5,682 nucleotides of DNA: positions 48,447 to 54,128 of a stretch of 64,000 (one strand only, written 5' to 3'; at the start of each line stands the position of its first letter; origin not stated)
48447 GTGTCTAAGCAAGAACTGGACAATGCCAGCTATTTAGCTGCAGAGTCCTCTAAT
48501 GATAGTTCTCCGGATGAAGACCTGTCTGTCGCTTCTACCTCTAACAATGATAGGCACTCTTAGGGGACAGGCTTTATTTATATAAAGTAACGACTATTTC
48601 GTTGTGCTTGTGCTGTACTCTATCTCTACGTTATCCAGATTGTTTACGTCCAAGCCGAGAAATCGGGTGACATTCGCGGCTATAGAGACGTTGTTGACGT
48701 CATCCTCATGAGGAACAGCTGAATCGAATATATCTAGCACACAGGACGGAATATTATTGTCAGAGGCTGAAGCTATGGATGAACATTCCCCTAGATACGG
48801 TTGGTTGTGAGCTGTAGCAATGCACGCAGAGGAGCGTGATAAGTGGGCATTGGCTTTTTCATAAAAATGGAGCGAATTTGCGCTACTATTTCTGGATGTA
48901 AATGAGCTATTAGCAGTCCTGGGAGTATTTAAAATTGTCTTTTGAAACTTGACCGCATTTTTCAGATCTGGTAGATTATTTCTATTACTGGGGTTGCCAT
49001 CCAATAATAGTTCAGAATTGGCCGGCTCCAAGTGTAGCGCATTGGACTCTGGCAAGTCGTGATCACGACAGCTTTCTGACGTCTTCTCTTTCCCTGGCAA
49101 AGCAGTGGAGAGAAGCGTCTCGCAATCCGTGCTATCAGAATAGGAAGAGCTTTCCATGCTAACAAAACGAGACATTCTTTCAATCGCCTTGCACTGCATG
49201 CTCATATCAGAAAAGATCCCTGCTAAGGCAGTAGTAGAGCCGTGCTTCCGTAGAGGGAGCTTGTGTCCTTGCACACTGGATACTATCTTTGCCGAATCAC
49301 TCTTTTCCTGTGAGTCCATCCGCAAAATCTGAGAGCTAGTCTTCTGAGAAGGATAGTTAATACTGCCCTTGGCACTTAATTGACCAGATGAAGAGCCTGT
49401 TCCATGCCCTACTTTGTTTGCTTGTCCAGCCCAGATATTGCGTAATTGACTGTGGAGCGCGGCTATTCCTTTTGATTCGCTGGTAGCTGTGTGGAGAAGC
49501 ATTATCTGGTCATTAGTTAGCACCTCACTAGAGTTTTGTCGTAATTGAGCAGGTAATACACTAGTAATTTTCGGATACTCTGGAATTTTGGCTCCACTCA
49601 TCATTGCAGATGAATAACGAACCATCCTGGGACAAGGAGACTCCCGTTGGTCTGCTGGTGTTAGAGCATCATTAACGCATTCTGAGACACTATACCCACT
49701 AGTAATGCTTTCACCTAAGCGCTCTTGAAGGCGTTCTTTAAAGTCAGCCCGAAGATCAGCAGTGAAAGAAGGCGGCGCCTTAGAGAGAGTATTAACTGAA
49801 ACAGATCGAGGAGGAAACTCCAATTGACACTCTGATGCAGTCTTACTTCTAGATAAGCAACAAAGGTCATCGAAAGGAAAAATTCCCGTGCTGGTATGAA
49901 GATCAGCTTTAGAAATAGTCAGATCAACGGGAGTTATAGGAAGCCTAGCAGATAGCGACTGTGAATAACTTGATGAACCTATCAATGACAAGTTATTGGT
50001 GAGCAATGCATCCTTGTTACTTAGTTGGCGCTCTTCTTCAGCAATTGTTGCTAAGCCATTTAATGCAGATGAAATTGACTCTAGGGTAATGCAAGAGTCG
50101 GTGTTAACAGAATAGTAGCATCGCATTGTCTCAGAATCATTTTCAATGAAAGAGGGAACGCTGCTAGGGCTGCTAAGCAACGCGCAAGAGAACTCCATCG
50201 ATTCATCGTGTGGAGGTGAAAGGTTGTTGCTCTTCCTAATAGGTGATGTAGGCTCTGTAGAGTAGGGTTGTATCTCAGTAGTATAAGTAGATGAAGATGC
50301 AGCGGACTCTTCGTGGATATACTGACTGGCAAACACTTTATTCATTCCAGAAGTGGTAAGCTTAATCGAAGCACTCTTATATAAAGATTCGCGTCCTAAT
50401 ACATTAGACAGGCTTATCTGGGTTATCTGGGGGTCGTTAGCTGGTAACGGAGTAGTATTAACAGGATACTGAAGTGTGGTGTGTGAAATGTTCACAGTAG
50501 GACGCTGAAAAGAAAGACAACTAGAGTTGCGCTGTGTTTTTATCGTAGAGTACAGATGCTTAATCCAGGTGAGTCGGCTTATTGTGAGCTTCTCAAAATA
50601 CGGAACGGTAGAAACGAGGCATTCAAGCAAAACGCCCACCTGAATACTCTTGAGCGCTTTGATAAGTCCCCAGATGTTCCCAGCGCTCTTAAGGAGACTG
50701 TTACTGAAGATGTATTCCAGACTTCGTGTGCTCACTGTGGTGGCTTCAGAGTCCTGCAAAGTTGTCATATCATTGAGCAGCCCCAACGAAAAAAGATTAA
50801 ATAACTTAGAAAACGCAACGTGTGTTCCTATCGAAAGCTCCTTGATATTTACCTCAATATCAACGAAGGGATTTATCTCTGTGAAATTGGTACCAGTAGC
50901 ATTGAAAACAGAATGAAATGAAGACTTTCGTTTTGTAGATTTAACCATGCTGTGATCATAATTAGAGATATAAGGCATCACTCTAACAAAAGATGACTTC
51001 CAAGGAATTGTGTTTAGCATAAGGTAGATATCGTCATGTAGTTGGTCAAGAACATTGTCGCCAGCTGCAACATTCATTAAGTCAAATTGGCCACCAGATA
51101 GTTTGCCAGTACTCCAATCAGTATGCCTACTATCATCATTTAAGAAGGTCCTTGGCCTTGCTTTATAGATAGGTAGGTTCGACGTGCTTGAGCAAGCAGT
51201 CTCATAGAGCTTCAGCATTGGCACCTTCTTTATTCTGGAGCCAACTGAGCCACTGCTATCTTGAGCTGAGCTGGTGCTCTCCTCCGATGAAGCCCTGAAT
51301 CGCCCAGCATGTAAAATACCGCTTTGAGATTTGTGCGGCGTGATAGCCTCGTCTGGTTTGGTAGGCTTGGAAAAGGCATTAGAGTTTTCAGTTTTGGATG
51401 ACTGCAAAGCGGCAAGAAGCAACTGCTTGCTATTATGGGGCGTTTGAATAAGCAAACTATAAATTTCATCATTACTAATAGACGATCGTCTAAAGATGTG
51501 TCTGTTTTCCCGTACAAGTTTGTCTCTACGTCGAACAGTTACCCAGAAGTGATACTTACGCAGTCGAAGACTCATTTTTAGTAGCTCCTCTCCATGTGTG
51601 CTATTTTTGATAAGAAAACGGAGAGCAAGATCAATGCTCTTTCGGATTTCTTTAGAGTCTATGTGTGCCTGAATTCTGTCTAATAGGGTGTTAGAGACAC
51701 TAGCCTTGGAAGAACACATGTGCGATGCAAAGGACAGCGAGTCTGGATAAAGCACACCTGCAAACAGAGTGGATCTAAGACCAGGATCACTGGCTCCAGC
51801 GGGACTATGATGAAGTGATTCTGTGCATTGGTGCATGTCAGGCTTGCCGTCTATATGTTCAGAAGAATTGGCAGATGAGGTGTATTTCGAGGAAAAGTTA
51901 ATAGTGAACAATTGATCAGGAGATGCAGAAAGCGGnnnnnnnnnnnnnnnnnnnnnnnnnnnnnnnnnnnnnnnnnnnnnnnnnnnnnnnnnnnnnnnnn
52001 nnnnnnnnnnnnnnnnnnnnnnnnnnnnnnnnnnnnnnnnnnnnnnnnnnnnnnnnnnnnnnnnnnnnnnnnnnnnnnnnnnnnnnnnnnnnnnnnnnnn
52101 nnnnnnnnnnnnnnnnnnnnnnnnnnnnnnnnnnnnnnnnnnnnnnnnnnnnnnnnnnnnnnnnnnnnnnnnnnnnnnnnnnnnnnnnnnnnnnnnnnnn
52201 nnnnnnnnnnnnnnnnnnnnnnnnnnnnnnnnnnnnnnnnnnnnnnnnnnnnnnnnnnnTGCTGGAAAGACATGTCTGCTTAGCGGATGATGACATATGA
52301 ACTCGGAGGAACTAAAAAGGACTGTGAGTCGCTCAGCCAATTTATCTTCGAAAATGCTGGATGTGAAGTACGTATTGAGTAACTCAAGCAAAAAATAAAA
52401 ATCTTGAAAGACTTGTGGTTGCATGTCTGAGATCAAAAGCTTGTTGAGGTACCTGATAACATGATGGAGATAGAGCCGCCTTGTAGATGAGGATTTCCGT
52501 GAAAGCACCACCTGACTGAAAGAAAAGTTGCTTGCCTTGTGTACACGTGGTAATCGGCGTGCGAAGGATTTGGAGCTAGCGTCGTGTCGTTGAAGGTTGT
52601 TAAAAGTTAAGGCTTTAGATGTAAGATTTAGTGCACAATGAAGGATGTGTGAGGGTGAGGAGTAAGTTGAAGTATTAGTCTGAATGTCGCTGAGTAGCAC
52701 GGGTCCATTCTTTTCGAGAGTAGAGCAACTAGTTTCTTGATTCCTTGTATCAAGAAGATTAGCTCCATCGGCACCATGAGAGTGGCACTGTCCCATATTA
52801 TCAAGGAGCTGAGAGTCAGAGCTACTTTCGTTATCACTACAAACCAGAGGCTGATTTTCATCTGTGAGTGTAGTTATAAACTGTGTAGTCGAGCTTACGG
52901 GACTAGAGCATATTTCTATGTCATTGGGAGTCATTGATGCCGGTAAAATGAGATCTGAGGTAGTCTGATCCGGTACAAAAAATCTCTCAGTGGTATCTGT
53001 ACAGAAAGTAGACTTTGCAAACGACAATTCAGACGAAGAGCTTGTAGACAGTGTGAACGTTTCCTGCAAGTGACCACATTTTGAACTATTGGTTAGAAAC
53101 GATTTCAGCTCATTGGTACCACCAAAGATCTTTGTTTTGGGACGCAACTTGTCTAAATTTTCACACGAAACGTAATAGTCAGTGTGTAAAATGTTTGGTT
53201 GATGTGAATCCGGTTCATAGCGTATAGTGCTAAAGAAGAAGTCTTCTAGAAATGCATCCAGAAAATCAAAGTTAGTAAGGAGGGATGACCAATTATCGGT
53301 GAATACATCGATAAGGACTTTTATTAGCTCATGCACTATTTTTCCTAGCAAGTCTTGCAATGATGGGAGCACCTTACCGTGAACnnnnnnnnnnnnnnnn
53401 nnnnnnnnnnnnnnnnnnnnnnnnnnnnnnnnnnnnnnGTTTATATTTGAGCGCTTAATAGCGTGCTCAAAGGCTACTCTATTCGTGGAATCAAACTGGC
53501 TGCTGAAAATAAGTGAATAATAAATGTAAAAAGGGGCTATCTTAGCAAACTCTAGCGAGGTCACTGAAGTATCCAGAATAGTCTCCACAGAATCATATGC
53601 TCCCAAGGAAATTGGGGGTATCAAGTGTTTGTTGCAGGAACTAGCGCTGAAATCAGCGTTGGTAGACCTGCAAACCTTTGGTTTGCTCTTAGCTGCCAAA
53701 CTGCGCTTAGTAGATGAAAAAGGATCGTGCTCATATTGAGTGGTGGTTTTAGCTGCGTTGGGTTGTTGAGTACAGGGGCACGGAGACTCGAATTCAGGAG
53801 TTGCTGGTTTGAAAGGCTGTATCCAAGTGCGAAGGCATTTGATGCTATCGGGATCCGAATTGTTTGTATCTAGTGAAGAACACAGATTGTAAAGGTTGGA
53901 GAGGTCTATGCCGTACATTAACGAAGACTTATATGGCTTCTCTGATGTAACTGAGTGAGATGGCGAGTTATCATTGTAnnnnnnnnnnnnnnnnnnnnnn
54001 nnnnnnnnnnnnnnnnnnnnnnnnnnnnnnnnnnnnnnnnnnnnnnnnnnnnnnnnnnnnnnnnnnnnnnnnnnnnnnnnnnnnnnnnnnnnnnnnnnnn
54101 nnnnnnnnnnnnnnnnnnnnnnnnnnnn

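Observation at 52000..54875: Kinase catalytic motifs spread over about 900 residues inside a 2093-aa protein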

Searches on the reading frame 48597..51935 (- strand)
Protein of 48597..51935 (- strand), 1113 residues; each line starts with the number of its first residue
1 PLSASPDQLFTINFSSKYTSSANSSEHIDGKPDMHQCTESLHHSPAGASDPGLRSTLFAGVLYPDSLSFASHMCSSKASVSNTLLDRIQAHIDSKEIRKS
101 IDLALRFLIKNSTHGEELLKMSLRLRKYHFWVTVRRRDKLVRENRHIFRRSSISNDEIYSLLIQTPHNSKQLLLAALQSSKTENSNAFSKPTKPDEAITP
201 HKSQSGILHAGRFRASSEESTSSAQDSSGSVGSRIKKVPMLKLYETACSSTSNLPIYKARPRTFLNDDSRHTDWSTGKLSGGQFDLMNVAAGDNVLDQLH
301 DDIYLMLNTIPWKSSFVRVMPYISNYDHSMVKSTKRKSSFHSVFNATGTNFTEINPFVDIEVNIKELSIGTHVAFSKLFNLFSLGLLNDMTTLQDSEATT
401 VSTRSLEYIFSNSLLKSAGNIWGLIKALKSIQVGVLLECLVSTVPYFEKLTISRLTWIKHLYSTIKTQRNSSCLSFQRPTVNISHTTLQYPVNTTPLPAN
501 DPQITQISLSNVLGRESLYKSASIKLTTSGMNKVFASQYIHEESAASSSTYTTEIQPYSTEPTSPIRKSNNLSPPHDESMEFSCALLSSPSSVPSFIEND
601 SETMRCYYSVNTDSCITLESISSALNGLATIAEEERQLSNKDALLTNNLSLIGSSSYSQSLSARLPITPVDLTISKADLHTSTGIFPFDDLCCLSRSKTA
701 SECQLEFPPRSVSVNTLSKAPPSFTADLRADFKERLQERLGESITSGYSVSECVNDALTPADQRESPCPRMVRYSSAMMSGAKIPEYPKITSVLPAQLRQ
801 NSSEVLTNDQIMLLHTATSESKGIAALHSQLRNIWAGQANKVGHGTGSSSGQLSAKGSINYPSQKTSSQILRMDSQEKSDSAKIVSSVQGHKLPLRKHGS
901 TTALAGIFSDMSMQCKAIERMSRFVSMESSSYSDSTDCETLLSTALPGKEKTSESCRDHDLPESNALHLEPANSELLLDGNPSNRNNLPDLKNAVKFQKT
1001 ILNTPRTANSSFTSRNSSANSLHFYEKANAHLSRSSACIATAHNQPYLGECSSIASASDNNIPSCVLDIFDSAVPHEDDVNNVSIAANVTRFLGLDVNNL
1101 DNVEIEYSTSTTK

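Call 79: search_protein_families(library=pfam, proteins=[window:48597-51935:-], max_evalue=0.1)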
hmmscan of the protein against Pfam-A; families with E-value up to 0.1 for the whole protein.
window:48597-51935:- (1113 aa): 0 families

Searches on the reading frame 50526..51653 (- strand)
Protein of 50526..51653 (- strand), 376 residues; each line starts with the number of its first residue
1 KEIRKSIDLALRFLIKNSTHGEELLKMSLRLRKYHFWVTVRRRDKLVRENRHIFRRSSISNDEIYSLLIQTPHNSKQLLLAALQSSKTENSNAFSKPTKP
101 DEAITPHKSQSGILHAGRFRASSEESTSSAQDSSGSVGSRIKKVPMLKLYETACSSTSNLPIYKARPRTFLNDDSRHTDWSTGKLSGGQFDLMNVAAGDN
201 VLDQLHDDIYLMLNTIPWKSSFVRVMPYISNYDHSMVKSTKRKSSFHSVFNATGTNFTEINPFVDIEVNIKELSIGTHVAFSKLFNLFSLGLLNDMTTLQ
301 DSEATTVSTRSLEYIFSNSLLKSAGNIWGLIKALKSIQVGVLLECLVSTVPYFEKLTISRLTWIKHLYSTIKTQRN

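Call 70: predict_structure(alignment_id=A4)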
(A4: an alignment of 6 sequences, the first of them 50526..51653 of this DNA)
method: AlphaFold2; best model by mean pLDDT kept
length: 376 residues; sequences in the alignment: 6
mean_pLDDT: 32.5   pTM: 0.18
mean pLDDT of the five models: 32.5, 32.3, 30.5, 30.1, 30.0
residues with pLDDT >= 90: 0; 70-90: 0; 50-70: 3; < 50: 373
segments of 3 or more residues with pLDDT < 50: 1-11, 16-376
pLDDT, mean of each block of 10 residues (from residue 1): 40 47 39 36 41 40 38 37 34 30 26 25 25 26 27 28 27 28 27 26 29 32 31 34 35 32 27 29 33 31 34 36 35 35 34 31 35 34
secondary structure, 60 per line:
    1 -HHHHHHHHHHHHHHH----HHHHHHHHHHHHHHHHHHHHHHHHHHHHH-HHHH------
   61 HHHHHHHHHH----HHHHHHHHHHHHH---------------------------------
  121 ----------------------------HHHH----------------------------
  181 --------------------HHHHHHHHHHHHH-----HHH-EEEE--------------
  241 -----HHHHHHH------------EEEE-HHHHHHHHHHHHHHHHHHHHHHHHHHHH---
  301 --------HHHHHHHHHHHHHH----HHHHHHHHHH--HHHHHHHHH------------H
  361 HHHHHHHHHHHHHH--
elements in order: H2-16 H21-49 H51-54 H61-70 H75-87 H149-152 H201-213 E223-226 H246-252 E265-268 H270-297 H309-322 H327-336 H339-347 H360-374

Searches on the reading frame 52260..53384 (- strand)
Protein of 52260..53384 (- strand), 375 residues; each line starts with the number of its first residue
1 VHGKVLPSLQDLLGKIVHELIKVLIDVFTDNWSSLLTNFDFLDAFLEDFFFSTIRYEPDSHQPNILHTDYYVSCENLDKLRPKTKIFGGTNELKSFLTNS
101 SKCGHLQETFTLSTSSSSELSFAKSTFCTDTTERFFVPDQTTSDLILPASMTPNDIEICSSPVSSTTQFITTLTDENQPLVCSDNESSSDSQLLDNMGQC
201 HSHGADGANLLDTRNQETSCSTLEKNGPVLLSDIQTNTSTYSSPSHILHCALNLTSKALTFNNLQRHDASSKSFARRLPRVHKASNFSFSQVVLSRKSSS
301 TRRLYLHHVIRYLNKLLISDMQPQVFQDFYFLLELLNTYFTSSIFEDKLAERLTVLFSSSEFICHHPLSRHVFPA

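Call 79: search_protein_families(library=pfam, proteins=[window:52260-53384:-], max_evalue=0.1)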
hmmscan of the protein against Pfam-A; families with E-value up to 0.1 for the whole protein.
window:52260-53384:- (375 aa): 1 family
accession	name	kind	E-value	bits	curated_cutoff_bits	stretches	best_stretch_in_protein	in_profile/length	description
PF03254.18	XG_FTase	-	0.0043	16.1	23.4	1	267-373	170-274/475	Xyloglucan fucosyltransferase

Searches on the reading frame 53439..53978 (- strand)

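Call 79: search_protein_families(library=pfam, proteins=[window:53439-53978:-], max_evalue=0.1)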
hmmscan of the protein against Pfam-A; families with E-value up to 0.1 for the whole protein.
window:53439-53978:- (180 aa): 1 family
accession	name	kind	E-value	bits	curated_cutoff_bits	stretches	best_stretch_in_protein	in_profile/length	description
PF15310.11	VAD1-2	-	0.038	14.5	26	1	7-114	84-194/249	Vitamin A-deficiency (VAD) rat model signalling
